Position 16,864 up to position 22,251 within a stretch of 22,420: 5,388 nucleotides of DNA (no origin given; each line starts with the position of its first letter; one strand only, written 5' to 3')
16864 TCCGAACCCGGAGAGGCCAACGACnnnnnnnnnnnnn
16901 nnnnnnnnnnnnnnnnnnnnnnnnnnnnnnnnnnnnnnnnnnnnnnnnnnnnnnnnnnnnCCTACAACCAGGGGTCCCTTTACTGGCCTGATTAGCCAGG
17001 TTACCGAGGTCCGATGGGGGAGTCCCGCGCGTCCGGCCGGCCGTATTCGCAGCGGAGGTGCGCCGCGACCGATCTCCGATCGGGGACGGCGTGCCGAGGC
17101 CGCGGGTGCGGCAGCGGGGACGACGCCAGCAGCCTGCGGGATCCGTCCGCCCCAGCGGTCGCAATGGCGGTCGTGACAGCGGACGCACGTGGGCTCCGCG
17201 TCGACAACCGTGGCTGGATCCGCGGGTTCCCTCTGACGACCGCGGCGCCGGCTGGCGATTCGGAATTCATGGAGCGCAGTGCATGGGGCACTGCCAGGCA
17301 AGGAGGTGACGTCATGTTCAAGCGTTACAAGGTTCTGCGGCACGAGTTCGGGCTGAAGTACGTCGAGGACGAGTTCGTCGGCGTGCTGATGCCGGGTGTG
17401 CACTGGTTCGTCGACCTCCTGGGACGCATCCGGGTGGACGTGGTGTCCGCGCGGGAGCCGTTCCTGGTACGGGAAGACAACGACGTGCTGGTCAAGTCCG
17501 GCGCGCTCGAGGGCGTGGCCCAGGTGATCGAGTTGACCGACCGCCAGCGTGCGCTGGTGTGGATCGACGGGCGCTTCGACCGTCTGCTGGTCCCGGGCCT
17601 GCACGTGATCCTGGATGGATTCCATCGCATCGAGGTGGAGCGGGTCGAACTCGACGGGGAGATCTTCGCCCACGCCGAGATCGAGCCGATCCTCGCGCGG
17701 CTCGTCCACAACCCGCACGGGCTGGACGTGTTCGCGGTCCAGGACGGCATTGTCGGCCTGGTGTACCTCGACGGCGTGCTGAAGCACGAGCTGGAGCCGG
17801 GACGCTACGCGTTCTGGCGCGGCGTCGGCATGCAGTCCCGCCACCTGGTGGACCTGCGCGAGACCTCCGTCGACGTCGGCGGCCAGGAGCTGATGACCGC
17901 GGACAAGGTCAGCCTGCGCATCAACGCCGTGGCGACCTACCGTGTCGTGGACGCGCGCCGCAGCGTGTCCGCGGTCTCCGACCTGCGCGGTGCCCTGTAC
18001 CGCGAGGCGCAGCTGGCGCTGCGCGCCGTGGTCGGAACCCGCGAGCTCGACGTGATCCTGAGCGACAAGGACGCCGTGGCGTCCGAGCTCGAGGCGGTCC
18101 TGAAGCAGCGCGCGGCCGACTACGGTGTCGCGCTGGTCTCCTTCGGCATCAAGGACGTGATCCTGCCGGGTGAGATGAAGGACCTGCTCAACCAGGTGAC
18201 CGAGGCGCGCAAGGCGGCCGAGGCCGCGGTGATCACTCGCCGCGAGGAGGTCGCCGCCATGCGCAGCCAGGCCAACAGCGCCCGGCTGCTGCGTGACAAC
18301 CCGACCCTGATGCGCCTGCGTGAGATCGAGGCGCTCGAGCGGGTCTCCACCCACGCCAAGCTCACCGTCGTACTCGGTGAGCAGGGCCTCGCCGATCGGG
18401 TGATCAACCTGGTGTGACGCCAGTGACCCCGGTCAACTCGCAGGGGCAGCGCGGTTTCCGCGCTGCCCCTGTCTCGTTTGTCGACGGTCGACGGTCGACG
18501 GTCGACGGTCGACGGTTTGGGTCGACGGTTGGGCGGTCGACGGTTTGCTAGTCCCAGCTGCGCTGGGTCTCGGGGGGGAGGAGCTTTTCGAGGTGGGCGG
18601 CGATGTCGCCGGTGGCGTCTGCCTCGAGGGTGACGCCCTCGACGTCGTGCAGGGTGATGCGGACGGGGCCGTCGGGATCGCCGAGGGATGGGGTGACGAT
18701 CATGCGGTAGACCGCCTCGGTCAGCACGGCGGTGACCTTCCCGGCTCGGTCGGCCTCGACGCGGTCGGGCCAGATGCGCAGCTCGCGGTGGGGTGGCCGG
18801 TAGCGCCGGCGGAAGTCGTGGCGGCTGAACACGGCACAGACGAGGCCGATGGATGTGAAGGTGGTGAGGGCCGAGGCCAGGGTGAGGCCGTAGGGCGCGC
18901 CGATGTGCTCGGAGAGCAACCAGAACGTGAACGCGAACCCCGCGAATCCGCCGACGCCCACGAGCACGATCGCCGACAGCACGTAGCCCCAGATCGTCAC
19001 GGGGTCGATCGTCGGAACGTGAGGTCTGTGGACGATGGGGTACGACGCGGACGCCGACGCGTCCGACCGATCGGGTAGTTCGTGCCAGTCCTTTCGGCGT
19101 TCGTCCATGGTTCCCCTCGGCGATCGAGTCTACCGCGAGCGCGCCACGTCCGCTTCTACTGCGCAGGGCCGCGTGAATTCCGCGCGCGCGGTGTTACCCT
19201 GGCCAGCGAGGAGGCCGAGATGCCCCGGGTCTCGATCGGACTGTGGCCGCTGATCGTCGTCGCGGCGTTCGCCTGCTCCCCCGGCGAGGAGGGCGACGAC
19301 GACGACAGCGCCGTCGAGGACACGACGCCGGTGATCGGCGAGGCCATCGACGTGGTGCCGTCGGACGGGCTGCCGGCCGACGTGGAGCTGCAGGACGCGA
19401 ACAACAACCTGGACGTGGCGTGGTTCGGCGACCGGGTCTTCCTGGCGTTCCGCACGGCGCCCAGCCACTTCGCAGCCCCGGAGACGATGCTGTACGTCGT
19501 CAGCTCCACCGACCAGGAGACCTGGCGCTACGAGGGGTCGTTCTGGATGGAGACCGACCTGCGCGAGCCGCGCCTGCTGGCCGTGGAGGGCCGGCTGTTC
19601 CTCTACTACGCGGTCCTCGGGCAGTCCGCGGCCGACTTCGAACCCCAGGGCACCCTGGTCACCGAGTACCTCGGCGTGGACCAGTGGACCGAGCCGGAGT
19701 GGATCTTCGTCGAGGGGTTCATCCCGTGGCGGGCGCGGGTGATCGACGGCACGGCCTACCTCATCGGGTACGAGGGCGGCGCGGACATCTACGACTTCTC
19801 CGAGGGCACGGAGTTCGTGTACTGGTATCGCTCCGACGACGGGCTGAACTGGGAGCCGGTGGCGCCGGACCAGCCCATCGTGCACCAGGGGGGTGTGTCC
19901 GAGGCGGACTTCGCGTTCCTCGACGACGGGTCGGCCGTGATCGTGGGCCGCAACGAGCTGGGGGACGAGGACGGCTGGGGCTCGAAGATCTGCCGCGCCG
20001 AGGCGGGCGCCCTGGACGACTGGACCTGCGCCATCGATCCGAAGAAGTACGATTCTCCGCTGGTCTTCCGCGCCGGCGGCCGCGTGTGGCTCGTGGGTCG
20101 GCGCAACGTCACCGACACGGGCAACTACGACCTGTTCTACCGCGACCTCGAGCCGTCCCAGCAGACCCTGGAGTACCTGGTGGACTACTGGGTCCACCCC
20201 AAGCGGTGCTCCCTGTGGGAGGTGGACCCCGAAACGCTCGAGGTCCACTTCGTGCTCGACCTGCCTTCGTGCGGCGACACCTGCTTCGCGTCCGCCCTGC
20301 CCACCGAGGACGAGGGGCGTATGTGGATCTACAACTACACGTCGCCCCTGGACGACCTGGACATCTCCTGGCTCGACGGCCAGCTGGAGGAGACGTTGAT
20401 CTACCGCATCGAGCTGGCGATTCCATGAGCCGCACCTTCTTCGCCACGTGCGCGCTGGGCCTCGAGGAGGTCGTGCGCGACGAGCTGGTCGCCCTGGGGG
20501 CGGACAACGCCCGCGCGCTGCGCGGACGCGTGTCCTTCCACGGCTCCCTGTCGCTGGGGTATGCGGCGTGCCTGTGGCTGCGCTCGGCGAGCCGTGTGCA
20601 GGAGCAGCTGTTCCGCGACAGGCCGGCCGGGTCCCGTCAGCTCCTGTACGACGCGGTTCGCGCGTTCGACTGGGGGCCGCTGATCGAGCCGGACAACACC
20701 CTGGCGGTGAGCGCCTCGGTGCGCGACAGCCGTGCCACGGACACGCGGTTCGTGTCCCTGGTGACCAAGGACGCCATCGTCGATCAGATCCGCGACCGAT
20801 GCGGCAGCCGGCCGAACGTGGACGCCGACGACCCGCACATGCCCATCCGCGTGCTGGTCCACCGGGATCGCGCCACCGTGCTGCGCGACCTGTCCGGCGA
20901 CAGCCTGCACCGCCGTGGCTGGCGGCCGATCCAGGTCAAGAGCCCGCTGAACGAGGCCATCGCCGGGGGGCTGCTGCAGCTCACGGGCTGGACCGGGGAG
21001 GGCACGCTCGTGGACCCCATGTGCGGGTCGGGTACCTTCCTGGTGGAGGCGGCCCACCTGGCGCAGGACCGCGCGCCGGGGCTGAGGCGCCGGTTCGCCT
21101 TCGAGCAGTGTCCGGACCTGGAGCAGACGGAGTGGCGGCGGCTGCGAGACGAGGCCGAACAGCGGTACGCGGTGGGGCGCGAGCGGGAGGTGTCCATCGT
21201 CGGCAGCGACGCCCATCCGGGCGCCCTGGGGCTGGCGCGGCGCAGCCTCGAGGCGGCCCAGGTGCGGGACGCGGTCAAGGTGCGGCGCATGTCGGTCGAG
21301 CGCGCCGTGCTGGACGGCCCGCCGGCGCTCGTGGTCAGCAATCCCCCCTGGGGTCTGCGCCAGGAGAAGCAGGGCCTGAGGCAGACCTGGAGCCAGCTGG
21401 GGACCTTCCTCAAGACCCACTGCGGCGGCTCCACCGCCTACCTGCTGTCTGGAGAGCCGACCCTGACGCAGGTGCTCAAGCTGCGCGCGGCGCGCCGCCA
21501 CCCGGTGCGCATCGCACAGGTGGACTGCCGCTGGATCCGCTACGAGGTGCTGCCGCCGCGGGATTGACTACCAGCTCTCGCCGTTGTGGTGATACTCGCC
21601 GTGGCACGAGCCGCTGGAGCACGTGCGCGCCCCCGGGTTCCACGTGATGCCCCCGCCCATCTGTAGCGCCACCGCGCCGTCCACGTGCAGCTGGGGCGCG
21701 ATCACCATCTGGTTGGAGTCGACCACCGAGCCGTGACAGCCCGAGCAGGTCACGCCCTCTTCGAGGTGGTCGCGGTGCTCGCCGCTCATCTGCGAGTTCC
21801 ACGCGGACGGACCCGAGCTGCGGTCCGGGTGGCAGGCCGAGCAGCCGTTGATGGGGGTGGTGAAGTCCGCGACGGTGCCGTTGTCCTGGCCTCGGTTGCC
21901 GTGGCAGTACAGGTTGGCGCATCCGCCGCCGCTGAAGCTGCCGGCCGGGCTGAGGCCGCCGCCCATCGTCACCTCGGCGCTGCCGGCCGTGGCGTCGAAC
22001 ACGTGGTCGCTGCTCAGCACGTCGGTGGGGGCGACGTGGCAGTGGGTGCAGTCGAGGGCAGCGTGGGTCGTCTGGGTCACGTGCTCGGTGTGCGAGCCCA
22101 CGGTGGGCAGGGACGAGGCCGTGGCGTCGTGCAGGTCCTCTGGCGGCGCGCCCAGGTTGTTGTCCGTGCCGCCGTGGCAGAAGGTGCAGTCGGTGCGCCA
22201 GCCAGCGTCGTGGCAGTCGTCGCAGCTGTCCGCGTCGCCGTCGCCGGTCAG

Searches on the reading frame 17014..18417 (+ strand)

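Call 41: search_protein_families(library=pfam, proteins=[window:17014-18417:+], max_evalue=0.001)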
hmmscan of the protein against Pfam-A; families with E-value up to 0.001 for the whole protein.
window:17014-18417:+ (467 aa): 1 family
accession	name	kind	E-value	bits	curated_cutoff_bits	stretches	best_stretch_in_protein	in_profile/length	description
PF01145.31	Band_7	-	3.5e-28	99.3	23.6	1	242-412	3-175/176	SPFH domain / Band 7 family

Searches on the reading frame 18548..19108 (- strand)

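Call 42: search_protein_families(library=ncbifam, proteins=[window:18548-19108:-], max_evalue=1)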
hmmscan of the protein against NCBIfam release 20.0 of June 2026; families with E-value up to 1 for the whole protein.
window:18548-19108:- (186 aa): 1 family
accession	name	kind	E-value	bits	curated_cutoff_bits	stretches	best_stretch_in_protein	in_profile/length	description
NF033872.1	SidA_fam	subfamily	0.0055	15.6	60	1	42-104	87-146/379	T4SS effector SidA family protein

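Call 75: search_protein_families(library=pfam, proteins=[window:18548-19108:-], max_evalue=0.1)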
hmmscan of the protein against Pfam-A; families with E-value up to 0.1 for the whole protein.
window:18548-19108:- (186 aa): 3 families
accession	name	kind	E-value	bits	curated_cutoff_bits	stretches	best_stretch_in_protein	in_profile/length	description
PF19942.4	DUF6404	-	0.028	15.2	27.6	1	33-101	38-106/115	Family of unknown function (DUF6404)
PF07332.16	Phage_holin_3_6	-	0.063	13.8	28.4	1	42-109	39-104/116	Putative Actinobacterial Holin-X, holin superfamily III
PF13581.12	HATPase_c_2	-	0.071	13.6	27.4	1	116-166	23-74/127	Histidine kinase-like ATPase domain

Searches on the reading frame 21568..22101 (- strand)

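Call 42: search_protein_families(library=ncbifam, proteins=[window:21568-22101:-], max_evalue=1)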
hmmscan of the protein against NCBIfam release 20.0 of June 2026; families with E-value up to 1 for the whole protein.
window:21568-22101:- (177 aa): 3 families
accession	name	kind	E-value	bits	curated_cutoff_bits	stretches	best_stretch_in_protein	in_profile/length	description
TIGR01904.2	GSu_C4xC__C2xCH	domain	1e-11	44.4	27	2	40-110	4-71/73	CxxxxCH/CxxCH domain c-type cytochrome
TIGR03508.1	decahem_SO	subfamily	0.062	12.8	192.2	1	65-141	148-221/258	DmsE family decaheme c-type cytochrome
TIGR03153.1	cytochr_NrfH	equivalog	0.52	10.4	134.2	1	2-44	38-79/138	cytochrome c nitrite reductase small subunit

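Call 75: search_protein_families(library=pfam, proteins=[window:21568-22101:-], max_evalue=0.1)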
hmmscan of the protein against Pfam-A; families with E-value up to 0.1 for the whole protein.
window:21568-22101:- (177 aa): 6 families
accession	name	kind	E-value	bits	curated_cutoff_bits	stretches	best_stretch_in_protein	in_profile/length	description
PF14522.11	Cytochrome_C7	-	0.00048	20.3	24.8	0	108-171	4-52/67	Cytochrome c7 and related cytochrome c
PF14537.11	Cytochrom_c3_2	-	0.0014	19.5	25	1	61-125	9-66/79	Cytochrome c3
PF03264.19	Cytochrom_NNT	-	0.0028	17.9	24.1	1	86-127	127-168/174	NapC/NirT cytochrome c family, N-terminal region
PF22113.1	Mtrc-MtrF_II-IV_dom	-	0.0033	17.4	30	2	6-125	72-165/176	Outer membrane cytochrome MtrC/MtrF-like, domains II/IV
PF09698.15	GSu_C4xC__C2xCH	-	0.0038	18.3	21.7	1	61-91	2-36/36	Geobacter CxxxxCH...CXXCH motif (GSu_C4xC__C2xCH)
PF02085.21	Cytochrom_CIII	-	0.042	14.6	22.9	1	66-130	36-89/101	Class III cytochrome C family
